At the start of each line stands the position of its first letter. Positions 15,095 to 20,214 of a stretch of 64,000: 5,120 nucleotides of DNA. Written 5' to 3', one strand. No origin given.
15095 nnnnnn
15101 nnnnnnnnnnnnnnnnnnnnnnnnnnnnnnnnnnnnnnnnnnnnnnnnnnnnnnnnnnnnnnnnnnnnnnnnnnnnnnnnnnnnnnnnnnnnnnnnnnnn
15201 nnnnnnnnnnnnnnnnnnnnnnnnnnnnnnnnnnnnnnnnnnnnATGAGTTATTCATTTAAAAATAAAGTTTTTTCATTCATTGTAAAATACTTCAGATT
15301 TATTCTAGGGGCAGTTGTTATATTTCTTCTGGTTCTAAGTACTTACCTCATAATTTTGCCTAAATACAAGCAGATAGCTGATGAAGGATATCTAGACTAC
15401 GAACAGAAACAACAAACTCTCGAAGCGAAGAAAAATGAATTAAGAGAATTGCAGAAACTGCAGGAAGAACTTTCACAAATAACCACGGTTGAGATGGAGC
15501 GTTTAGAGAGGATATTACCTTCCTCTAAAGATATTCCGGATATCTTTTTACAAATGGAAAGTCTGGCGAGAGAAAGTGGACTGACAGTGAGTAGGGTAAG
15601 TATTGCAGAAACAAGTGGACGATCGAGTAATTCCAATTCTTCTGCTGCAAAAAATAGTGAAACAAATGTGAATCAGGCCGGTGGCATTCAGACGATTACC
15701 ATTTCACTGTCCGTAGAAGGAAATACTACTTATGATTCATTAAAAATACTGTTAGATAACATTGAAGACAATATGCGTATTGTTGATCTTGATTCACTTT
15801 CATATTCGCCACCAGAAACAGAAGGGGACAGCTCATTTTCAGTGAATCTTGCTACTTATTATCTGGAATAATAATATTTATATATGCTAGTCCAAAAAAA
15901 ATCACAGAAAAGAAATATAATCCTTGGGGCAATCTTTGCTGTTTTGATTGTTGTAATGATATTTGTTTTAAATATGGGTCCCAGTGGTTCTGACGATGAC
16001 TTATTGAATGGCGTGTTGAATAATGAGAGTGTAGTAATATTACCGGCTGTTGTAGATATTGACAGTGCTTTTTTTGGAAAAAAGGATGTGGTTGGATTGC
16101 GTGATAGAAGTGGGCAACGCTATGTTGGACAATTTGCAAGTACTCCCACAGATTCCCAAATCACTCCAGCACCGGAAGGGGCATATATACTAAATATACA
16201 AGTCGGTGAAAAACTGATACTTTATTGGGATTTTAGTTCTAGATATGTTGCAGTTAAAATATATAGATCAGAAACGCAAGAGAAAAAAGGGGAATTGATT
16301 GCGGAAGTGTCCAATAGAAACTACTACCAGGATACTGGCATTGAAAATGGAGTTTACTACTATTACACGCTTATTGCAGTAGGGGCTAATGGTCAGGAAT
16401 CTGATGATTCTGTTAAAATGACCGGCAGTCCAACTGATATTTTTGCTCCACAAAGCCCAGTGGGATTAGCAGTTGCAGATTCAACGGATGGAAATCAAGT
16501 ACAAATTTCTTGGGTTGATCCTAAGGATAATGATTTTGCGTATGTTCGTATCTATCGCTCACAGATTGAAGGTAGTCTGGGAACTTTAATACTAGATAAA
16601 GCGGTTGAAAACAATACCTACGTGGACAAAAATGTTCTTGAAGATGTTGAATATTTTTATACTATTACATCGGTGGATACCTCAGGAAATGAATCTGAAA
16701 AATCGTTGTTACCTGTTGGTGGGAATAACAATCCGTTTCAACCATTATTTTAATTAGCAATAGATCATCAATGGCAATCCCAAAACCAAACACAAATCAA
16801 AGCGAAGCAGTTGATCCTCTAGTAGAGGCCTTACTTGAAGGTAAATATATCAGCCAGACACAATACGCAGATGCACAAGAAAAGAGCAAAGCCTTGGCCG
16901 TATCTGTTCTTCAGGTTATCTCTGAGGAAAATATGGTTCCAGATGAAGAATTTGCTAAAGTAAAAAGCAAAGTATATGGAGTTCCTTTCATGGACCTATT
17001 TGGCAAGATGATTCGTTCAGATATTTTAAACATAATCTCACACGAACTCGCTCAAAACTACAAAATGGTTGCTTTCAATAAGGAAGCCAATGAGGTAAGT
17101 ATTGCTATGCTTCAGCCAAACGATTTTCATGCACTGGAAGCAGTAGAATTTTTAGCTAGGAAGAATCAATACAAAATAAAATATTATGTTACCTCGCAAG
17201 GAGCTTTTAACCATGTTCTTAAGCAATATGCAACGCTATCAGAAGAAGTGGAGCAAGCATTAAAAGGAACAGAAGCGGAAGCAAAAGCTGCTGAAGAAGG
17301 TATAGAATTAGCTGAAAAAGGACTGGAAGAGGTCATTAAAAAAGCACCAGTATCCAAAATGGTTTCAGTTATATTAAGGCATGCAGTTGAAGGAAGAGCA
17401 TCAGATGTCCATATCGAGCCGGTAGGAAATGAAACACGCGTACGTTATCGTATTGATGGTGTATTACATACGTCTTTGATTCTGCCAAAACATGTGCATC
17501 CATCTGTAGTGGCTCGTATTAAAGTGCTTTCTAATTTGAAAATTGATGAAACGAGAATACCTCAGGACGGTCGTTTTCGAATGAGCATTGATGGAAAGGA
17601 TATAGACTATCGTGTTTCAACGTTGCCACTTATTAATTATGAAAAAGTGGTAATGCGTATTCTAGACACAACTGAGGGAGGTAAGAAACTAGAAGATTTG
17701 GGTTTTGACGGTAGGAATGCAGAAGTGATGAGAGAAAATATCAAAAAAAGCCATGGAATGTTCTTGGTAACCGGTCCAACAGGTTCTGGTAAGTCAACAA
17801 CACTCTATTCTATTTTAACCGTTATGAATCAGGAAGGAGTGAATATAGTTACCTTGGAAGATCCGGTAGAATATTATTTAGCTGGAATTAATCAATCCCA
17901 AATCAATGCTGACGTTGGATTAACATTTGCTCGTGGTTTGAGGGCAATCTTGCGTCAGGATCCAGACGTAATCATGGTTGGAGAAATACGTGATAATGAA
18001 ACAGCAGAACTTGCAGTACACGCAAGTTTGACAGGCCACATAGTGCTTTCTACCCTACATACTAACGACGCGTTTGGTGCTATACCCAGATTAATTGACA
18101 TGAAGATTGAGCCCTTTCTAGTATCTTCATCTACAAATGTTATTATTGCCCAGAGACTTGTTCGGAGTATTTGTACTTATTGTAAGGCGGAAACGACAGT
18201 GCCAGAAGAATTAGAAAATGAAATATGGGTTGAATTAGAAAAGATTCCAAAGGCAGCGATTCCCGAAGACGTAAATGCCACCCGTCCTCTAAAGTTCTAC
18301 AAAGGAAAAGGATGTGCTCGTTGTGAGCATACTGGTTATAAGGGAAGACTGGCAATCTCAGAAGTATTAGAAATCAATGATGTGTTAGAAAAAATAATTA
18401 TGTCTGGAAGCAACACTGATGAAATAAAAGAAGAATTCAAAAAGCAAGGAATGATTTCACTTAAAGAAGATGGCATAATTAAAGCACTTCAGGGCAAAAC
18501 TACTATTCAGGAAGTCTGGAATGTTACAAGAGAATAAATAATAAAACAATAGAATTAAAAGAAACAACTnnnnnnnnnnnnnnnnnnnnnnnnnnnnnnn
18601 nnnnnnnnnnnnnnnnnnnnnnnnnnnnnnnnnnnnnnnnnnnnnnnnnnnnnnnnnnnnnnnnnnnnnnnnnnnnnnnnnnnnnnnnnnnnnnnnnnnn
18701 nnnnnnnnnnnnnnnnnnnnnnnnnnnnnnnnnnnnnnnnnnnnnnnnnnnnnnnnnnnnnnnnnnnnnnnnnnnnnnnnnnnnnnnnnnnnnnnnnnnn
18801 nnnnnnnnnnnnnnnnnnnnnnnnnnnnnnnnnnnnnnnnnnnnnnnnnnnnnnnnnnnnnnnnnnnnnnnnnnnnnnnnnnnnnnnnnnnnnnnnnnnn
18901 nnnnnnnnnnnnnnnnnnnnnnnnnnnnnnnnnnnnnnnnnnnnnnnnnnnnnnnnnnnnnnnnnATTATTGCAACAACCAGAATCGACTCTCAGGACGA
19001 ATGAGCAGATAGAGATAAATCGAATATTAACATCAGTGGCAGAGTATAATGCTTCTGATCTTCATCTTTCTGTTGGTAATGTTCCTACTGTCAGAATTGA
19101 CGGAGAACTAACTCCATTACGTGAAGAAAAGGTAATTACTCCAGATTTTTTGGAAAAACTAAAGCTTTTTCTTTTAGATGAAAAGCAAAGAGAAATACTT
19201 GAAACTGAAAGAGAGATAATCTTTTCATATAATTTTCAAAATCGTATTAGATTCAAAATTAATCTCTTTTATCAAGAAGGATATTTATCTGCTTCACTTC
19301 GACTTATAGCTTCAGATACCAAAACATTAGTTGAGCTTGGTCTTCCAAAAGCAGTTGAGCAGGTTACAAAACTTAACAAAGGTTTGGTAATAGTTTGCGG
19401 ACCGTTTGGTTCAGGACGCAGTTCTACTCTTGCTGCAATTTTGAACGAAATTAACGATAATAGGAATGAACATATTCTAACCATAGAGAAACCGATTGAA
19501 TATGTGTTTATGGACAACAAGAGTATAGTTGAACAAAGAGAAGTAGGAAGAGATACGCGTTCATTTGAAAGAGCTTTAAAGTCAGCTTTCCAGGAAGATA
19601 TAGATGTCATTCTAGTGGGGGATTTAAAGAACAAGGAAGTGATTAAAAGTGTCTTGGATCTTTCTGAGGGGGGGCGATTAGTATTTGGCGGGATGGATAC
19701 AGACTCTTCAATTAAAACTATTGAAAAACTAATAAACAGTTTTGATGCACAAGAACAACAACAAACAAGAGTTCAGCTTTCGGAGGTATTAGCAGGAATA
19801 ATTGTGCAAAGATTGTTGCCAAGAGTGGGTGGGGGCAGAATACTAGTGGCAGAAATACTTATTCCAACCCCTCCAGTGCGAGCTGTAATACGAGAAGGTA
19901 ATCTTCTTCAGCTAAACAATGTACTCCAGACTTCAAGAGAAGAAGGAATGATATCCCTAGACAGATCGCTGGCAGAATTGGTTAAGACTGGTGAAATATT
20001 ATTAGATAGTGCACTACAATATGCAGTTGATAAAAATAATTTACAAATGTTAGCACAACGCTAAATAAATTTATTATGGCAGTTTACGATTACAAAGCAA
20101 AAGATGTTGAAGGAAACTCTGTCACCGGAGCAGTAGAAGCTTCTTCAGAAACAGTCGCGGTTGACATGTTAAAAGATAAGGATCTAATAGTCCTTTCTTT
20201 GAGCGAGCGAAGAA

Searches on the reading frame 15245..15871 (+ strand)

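Call 55: search_protein_families(library=pfam, proteins=[window:15245-15871:+], max_evalue=0.001)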
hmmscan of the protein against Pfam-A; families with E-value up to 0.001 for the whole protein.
window:15245-15871:+ (208 aa): 1 family
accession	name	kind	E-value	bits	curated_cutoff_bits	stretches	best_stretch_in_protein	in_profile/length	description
PF04350.18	PilO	-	2.1e-09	38.1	22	1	53-123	9-78/145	Pilus assembly protein, PilO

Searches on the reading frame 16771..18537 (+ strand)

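Call 4: search_protein_families(library=pfam, proteins=[window:16771-18537:+], max_evalue=0.01)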
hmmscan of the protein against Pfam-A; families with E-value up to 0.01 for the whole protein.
window:16771-18537:+ (588 aa): 12 families
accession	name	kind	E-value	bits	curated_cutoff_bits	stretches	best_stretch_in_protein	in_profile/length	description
PF00437.27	T2SSE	-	9.7e-130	432.9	24.9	1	190-582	4-368/370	Type II/IV secretion system protein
PF05157.20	MshEN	-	5.7e-11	42.7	23.1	1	69-153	1-83/90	MshEN domain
PF13555.12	AAA_29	-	6.1e-05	23.1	27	1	327-353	21-47/61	P-loop containing region of AAA domain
PF13604.12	AAA_30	-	0.00025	21.3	27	1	317-361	7-51/191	AAA domain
PF13191.12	AAA_16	-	0.00026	22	32.6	1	327-417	23-105/167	AAA ATPase domain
PF13086.12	AAA_11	-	0.00031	21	27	0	317-354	7-43/257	AAA domain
PF25199.1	nSTAND_NTPase5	-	0.00051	20.3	34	1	323-365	36-79/145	Novel STAND NTPase 5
PF20720.3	nSTAND3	-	0.00061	20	27.2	1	326-368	15-57/155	Novel STAND NTPase 3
PF13476.12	AAA_23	-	0.0026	18.9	27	1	324-349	15-40/201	AAA domain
PF13173.12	AAA_14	-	0.0045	17.4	27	0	330-371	4-46/129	AAA domain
PF01580.24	FtsK_SpoIIIE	-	0.0055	16.6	24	0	309-349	21-60/221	FtsK/SpoIIIE family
PF13401.12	AAA_22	-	0.006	17.3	27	0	326-365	3-42/130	AAA domain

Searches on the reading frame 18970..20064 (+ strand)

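Call 4: search_protein_families(library=pfam, proteins=[window:18970-20064:+], max_evalue=0.01)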
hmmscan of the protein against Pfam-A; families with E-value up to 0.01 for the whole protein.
window:18970-20064:+ (364 aa): 2 families
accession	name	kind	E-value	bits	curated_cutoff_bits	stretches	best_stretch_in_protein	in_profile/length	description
PF00437.27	T2SSE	-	4.5e-25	88.5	24.9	1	16-285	12-280/370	Type II/IV secretion system protein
PF13401.12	AAA_22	-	0.0049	17.6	27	0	136-175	4-33/130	AAA domain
